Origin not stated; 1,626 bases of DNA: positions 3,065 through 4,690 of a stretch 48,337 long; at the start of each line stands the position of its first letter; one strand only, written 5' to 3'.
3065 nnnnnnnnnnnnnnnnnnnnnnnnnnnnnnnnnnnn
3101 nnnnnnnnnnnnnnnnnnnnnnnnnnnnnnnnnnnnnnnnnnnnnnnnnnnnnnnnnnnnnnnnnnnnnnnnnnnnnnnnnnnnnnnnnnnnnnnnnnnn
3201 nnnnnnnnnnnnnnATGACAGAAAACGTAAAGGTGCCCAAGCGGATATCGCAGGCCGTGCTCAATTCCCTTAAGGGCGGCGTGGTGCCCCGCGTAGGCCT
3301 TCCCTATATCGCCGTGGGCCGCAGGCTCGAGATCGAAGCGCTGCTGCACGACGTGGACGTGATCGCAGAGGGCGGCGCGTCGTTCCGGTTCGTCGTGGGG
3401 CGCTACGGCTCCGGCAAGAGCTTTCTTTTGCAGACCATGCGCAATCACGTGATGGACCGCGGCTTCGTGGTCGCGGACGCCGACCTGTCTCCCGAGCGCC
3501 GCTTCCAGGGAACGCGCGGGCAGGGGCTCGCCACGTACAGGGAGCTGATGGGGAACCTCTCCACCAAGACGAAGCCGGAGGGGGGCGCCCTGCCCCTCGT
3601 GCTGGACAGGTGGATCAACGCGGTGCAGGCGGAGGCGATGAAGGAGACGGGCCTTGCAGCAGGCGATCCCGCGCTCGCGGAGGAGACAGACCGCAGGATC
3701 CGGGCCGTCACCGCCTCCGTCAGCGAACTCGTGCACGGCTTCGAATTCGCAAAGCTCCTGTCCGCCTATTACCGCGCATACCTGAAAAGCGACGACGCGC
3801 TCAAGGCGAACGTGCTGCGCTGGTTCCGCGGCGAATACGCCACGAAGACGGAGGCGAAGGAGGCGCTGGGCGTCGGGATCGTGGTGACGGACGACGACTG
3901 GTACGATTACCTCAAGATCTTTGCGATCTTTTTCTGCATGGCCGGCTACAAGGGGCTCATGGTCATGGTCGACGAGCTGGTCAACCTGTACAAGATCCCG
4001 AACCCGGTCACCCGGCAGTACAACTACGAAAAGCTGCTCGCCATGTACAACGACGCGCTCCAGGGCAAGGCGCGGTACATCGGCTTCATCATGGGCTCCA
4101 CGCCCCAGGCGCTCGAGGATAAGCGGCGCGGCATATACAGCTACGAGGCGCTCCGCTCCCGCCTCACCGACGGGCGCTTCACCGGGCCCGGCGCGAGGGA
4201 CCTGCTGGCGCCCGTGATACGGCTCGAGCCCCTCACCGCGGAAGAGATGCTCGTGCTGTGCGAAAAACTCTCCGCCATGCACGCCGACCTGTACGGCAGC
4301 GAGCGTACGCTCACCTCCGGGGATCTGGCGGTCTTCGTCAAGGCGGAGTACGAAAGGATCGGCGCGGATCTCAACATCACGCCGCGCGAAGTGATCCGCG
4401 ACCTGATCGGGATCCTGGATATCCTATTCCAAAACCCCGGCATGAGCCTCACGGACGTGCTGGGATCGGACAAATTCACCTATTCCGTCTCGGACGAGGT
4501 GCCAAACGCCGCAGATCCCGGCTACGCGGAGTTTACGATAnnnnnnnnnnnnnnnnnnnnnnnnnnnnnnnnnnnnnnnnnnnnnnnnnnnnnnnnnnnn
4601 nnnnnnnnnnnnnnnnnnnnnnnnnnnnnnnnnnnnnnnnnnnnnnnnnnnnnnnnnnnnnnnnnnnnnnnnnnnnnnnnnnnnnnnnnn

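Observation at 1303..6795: Self-contained TerB-N/TerB-C + DUF2791 ATPase + Lhr-like helicase operon (Shango-like anti-phage candidate)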

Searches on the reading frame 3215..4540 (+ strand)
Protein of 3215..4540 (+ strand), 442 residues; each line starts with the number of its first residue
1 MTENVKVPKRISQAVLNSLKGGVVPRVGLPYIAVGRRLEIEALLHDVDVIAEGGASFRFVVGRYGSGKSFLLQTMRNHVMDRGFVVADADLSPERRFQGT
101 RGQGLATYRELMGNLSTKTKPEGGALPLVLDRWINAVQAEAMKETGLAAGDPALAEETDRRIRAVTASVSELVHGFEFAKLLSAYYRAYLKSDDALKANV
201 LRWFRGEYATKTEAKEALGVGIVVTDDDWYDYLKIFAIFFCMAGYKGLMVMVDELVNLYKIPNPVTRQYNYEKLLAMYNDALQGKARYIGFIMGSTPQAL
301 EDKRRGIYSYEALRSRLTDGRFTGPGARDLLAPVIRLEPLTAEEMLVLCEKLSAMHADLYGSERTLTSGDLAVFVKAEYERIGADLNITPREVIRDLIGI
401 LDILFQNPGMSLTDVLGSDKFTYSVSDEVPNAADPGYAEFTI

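Call 7: search_protein_families(library=pfam, proteins=[window:3215-4540:+], max_evalue=0.1)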
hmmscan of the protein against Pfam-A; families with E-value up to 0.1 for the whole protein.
window:3215-4540:+ (442 aa): 4 families
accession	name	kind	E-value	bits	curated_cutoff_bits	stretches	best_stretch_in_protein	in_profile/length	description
PF10923.14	BrxC_BrxD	-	9.8e-164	545.6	22.2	1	7-418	1-412/414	BREX system ATP-binding protein BrxC/D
PF13191.12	AAA_16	-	1.7e-07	32.3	32.6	1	34-135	3-103/167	AAA ATPase domain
PF13401.12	AAA_22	-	0.063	14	27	0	54-85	4-37/130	AAA domain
PF13604.12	AAA_30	-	0.085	13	27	0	49-87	12-50/191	AAA domain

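Call 8: search_protein_families(library=padloc, proteins=[window:3215-4540:+], max_evalue=0.1)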
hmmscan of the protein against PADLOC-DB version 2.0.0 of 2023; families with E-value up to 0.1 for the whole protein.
window:3215-4540:+ (442 aa): 3 families
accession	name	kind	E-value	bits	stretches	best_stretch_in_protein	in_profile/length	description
PDLC03959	SngB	-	1.2e-183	609.2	1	5-427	4-426/439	-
PDLC02494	BrxD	-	7.7e-46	155.1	1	8-406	5-400/440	BrxD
PDLC04140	mad8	-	0.0099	13.4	1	41-93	14-67/314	mads_8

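Call 9: search_protein_families(library=ncbifam, proteins=[window:3215-4540:+], max_evalue=0.1)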
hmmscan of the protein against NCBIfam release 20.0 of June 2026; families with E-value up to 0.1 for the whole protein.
window:3215-4540:+ (442 aa): 6 families
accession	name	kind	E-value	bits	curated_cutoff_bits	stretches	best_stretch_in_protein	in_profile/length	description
NF033438.1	BREX_BrxD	equivalog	5.8e-46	157.4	350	1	11-404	4-394/423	BREX system ATP-binding protein BrxD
TIGR03903.1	TOMM_kin_cyc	equivalog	0.0095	13.8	705.75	1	33-96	483-546/1267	TOMM system kinase/cyclase fusion protein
TIGR03420.1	DnaA_homol_Hda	equivalog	0.026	14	194.8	1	42-84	24-67/226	DnaA regulatory inactivator Hda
TIGR02768.1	TraA_Ti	equivalog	0.029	12.6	590.45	1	55-92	375-412/751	Ti-type conjugative transfer relaxase TraA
NF010068.0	PRK13548.1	equivalog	0.05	12.7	261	1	38-83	15-60/261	heme ABC transporter ATP-binding protein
NF010155.0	PRK13634.1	equivalog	0.084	12.1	413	0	44-77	23-55/290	energy-coupling factor ABC transporter ATP-binding protein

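Call 22: find_encoding_contigs(protein=window:3215-4540:+, flank=10000, max_places=10)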
Protein window:3215-4540:+ (442 aa): 1 contig read that carries it; 1 place shown.
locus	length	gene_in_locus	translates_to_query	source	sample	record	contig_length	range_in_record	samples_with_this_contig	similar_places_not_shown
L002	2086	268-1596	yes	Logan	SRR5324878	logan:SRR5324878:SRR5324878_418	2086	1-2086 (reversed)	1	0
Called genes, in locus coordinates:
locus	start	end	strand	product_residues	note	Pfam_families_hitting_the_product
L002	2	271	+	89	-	?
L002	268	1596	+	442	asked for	PF10923:BrxC_BrxD, PF13191:AAA_16 (weak)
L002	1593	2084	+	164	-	?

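Call 35: list_cluster_members(proteins=[P0121, P0001, window:3215-4540:+])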
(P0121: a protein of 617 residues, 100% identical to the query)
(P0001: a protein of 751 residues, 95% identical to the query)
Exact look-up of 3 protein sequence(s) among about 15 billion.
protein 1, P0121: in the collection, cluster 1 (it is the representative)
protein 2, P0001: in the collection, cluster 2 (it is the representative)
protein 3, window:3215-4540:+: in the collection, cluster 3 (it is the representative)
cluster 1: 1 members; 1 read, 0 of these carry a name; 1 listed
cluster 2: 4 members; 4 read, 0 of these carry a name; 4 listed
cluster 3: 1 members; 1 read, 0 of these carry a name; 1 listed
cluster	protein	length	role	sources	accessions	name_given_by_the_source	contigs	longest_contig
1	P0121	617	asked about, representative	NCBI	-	-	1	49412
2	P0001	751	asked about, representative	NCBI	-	-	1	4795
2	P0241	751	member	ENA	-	-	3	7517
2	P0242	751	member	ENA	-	-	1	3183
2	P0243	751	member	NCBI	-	-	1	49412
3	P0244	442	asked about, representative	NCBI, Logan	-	-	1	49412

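Call 42: find_related_loci(query=window:3215-4540:+, collection=genome_contigs, flank=10000)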
Query window:3215-4540:+ (442 aa) in genome_contigs; peptide patterns used: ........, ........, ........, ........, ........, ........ (x = any residue, [..] = any of these).
581 stretches matched a pattern; 536 encode a relative of the query (tblastn E <= 1e-3); the best 80 are kept; 80 distinct loci.
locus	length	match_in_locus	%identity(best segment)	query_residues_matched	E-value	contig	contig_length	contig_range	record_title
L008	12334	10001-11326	78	1-442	0e+0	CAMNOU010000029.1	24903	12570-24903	MAG: uncultured Lachnospiraceae bacterium isolate SRR873598_bin.33_metaWRAP_v1.3_MAG genome assembly, contig: NODE.3461_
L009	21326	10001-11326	76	1-442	0e+0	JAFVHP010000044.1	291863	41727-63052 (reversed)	MAG: Lachnospiraceae bacterium isolate RGIG5178 Sheep_Abomasum.Co__c1850865, whole genome shotgun sequence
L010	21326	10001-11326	77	1-442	0e+0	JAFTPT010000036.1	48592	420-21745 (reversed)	MAG: Blautia sp. isolate RGIG4038 Roe_deer_Cecum-5__c4418, whole genome shotgun sequence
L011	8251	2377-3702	76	1-442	0e+0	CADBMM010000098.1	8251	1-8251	MAG: uncultured Lachnospiraceae bacterium isolate RUG14107 genome assembly, contig: RUG14107_asm_98, whole genome shotgu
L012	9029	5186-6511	76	1-442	0e+0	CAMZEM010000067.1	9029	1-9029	MAG TPA_asm: uncultured Clostridia bacterium isolate SRR10912533_bin.8_metaWRAP_v1.3_MAG genome assembly, contig: ERZ142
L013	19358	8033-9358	76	1-442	0e+0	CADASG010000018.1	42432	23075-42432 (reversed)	MAG: uncultured Ruminococcus sp. isolate RUG13579 genome assembly, contig: RUG13579_asm_18, whole genome shotgun sequenc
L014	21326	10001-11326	75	1-442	0e+0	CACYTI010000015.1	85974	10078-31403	MAG: uncultured Ruminococcus sp. isolate RUG12253 genome assembly, contig: RUG12253_asm_15, whole genome shotgun sequenc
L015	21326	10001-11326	78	1-442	0e+0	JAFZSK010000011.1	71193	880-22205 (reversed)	MAG: Clostridia bacterium isolate RGIG8055 Water_buffalos_Rumen-1__c131332, whole genome shotgun sequence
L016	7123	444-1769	76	1-442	0e+0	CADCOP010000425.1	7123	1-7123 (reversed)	MAG: uncultured Lachnospiraceae bacterium isolate RUG14832 genome assembly, contig: RUG14832_asm_425, whole genome shotg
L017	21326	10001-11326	76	1-442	0e+0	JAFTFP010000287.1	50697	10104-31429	MAG: Lachnospiraceae bacterium isolate RGIG3774 Roe_deer_Abomasum-4__c179136, whole genome shotgun sequence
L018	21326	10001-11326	76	1-442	0e+0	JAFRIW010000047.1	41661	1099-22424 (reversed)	MAG: Lachnospiraceae bacterium isolate RGIG2510 Goat_Jejunum-3__c335285, whole genome shotgun sequence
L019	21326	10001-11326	76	1-442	0e+0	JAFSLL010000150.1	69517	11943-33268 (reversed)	MAG: Oscillospiraceae bacterium isolate RGIG3250 Goat_Reticulum-3__c361041, whole genome shotgun sequence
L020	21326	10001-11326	76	1-442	0e+0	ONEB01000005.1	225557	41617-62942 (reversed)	uncultured Clostridiales bacterium isolate RUG221 genome assembly, contig: scaffold_48, whole genome shotgun sequence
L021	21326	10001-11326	77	1-442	0e+0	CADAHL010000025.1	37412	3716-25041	MAG: Ruminococcaceae bacterium isolate RUG13294 genome assembly, contig: RUG13294_asm_25, whole genome shotgun sequence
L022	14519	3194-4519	75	1-442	0e+0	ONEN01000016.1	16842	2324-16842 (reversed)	uncultured Clostridiales bacterium isolate RUG230 genome assembly, contig: scaffold_2965, whole genome shotgun sequence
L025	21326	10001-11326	76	1-442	0e+0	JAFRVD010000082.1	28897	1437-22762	MAG: Lachnospiraceae bacterium isolate RGIG2826 Goat_Omasum.Co__c2194620, whole genome shotgun sequence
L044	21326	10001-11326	75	1-442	0e+0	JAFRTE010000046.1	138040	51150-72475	MAG: Clostridia bacterium isolate RGIG2778 Goat_Omasum-6__c721032, whole genome shotgun sequence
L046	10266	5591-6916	75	1-442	0e+0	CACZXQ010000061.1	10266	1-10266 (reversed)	MAG: Ruminococcaceae bacterium isolate RUG13034 genome assembly, contig: RUG13034_asm_61, whole genome shotgun sequence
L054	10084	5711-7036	76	1-442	0e+0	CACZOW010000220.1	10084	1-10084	MAG: uncultured Ruminococcus sp. isolate RUG12823 genome assembly, contig: RUG12823_asm_220, whole genome shotgun sequen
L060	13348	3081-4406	76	1-442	0e+0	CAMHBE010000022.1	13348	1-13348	MAG: uncultured Clostridia bacterium isolate SRR11784293_bin.1_metaWRAP_v1.3_MAG genome assembly, contig: ERZ12202796.37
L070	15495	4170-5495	75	1-442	0e+0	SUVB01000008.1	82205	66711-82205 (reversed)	MAG: Desulfovibrio desulfuricans isolate SIG61 k141_192788, whole genome shotgun sequence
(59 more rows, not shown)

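Call 49: search_solved_structures(query=window:3215-4540:+, max_evalue=1)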
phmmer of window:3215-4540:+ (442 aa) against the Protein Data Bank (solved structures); distinct sequences matched with E-value up to 1: 3.
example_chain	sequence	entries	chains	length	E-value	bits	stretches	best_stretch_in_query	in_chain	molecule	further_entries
7zhf_A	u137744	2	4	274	0.24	13.2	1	45-93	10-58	GTPase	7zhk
9vrc_A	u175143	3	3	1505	0.86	11.4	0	34-91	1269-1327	ABC transporter C family member 13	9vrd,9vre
9vrb_A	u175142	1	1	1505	0.86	11.4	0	34-91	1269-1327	ABC transporter C family member 13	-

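Call 60: search_protein_families(library=pfam, alignment_id=A4, max_evalue=0.00001)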
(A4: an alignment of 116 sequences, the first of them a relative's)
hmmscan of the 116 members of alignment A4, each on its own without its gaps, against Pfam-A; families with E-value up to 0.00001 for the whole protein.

A. member 1, L009:6717-7847:+ (377 aa): 0 families

B. families by the number of members that match (of 116 scanned): 132 families (the first 25 are shown)
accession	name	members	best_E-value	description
PF01638.23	HxlR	9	4.5e-29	HxlR-like helix-turn-helix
PF12831.13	FAD_oxidored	3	1.4e-82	FAD dependent oxidoreductase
PF07228.17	SpoIIE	3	2.3e-47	Stage II sporulation protein E (SpoIIE)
PF03600.22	CitMHS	3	5.6e-40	Citrate transporter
PF02040.21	ArsB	3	2.1e-33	Arsenical pump membrane protein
PF00717.28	Peptidase_S24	3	2.3e-31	Peptidase S24-like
PF01381.28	HTH_3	3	1.4e-16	Helix-turn-helix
PF01266.30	DAO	3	1.6e-07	FAD dependent oxidoreductase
PF00248.27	Aldo_ket_red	2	6.7e-71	Aldo/keto reductase family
PF00128.31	Alpha-amylase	2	9.4e-33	Alpha amylase, catalytic domain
PF18612.7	Bac_A_amyl_C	2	4.8e-20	Bacterial Alpha amylase C-terminal domain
PF13560.12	HTH_31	2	2.6e-10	Helix-turn-helix domain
PF09002.17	Card1_endonuc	2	2.5e-09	Card1-like, endonuclease domain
PF14701.12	hDGE_amylase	2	2.7e-09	Glycogen debranching enzyme, glucanotransferase domain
PF12844.13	HTH_19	2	8.3e-09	Helix-turn-helix domain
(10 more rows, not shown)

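Call 61: search_protein_families(library=padloc, alignment_id=A4, max_evalue=1e-8)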
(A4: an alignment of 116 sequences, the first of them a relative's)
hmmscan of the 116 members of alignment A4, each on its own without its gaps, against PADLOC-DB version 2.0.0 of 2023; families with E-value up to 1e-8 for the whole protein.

A. member 1, L009:6717-7847:+ (377 aa): 0 families

B. families by the number of members that match (of 116 scanned): 50 families (the first 25 are shown)
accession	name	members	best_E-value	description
PDLC01895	CARF4--CARF_PDDEXK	2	6.3e-46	-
PDLC01880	CARF4--CARF_PDDEXK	2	1e-34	-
PDLC01884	CARF4--CARF_PDDEXK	2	3.3e-28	-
PDLC01881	CARF4--CARF_PDDEXK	2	9.1e-25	-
PDLC01619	Csx1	2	2.4e-21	CAS-III; associated_signaling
PDLC01097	C3a214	2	1.5e-19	GlgB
PDLC01037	Csx1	2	2.6e-18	ARF+Nuclease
PDLC01890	CARF4--CARF_PDDEXK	2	9.2e-18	-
PDLC01887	CARF4--CARF_PDDEXK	2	7.4e-14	-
PDLC01898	CARF4--CARF_PDDEXK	2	2.7e-12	-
PDLC01968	CARF_PDDEXK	2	3.8e-11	-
PDLC03294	MTase_II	1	4.3e-71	Type II methyltransferase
PDLC04135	mad3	1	2.3e-68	mads_3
PDLC04832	PDC-S03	1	1.1e-43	-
PDLC03261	MTase_II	1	2.5e-37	Type II methyltransferase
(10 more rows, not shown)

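Call 80: search_dna_similar(query=window:3215-4540:+, collection=plasmids, mode=protein, max_rows=15)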
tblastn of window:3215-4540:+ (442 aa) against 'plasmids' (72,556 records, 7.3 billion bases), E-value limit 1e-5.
Records with a match: 697; places in all: 702; records where one place covers at least 80% of the query: 687.
Best place of each record, by identity: 60-80% 1; <60% 696.
By first word of the organism name: Klebsiella 449; Salmonella 144; Escherichia 14; Sulfitobacter 7; Phaeobacter 5; Bradyrhizobium 4; Azospirillum 4; Raoultella 4; Paracoccus 3; Burkholderia 3; and 49 more.
By predicted mobility (MOB-suite, as given by PLSDB): conjugative 542; non-mobilizable 110; mobilizable 45.
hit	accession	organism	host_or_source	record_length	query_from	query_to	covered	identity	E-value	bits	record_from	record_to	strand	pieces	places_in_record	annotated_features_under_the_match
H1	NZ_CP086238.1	Clostridium estertheticum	single colony,bovine feces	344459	1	442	100%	70.2%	0e+0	674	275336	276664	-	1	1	ATP-binding protein | TerB N-terminal domain-containing protein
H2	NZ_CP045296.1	Paenibacillus cellulositrophicus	cell culture,Thai soil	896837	5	442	99%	54.3%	3e-156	496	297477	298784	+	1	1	ATP-binding protein | DEAD/DEAH box helicase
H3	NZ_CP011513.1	Paenibacillus peoriae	cell culture,soil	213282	6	416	93%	50.6%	1e-141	454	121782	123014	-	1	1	ATP-binding protein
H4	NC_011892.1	Methylobacterium nodulans ORS 2060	-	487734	1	408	92%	45.3%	1e-94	319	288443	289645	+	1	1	TerB N-terminal domain-containing protein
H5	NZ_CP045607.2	Bacillus cereus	Whole organism,soil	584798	5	427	96%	43.4%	8e-116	380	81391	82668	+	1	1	ATP-binding protein | TerB N-terminal domain-containing protein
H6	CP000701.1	Rhizorhabdus wittichii RW1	-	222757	1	434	98%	42.1%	1e-99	333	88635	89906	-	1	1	hypothetical protein | protein of unknown function DUF805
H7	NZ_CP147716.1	Bradyrhizobium sp. 27S5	-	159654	6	418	93%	44.1%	5e-102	340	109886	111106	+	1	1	ATP-binding protein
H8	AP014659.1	Bradyrhizobium diazoefficiens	-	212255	6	418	93%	44.1%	9e-101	337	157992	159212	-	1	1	uncharacterized protein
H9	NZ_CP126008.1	Bradyrhizobium elkanii USDA 94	Glycine max,soybean,root nodule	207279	6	418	93%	44.1%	8e-99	331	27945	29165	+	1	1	ATP-binding protein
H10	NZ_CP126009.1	Bradyrhizobium elkanii USDA 94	Glycine max,soybean,root nodule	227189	6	418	93%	44.1%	8e-99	331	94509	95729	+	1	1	ATP-binding protein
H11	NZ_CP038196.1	Paracoccus versutus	single cell,soil adjacent to the roots ...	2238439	6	418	93%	44.1%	2e-99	333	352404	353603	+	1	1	none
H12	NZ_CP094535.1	Hymenobacter monticola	Single cell,a pond on the Huanglong ...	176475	1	433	98%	41.6%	8e-107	354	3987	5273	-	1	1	ATP-binding protein | tellurite resistance TerB C-terminal domain-containing protein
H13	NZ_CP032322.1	Azospirillum argentinense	soil sample,Agricultural field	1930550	1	432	98%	41.7%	1e-101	339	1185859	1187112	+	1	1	record has no annotation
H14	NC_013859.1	Azospirillum sp. B510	-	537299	1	417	94%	43.1%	3e-99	332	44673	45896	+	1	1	ATP-binding protein | TerB N-terminal domain-containing protein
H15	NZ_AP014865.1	Bacillus thuringiensis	-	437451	3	417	94%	43.1%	4e-114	375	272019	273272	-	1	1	ATP-binding protein | TerB N-terminal domain-containing protein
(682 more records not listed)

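Call 81: search_dna_similar(query=window:3215-4540:+, collection=phages, mode=protein, max_rows=10)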
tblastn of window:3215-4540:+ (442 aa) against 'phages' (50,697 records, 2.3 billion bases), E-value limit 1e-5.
No match.

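Call 82: get_annotated_region(hit=H1, flank=7000)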
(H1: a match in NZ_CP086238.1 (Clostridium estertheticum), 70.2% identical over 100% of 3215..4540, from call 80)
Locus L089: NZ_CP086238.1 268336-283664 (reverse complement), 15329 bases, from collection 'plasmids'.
description: Clostridium estertheticum strain CF002 plasmid pCF002-344, complete sequence
organism: Clostridium estertheticum (NCBI taxid 238834)
taxonomy: Bacteria; Bacillota; Clostridia; Eubacteriales; Clostridiaceae; Clostridium; Clostridium estertheticum
host: -; source: single colony,bovine feces; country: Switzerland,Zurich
typing (MOB-suite, as given by PLSDB): non-mobilizable
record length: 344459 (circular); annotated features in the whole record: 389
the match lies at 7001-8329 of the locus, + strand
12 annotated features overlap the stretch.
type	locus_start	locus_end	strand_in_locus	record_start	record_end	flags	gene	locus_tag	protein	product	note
CDS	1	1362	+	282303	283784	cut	-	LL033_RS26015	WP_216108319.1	amino acid adenylation domain-containing protein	-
CDS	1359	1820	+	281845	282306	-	-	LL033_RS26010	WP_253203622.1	GNAT family N-acetyltransferase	-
CDS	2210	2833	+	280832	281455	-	-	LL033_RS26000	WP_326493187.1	MFS transporter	GO:0055085 - transmembrane transport [Evidence IEA]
CDS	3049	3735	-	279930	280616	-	-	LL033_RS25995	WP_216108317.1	alpha/beta hydrolase-fold protein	-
CDS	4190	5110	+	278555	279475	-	-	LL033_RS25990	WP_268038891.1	relaxase/mobilization nuclease domain-containing protein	-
CDS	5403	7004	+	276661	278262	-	-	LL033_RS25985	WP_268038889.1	TerB N-terminal domain-containing protein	-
CDS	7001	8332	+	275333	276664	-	-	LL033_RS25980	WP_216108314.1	ATP-binding protein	-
CDS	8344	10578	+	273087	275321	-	-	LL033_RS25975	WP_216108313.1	DEAD/DEAH box helicase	-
CDS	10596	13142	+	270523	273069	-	-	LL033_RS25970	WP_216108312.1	ATP-binding cassette domain-containing protein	-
CDS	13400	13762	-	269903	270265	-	-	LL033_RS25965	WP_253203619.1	IS110 family transposase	-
CDS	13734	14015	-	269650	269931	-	-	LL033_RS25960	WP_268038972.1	transposase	GO:0006313 - DNA transposition [Evidence IEA]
CDS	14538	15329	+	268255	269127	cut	-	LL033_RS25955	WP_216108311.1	DUF5131 family protein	-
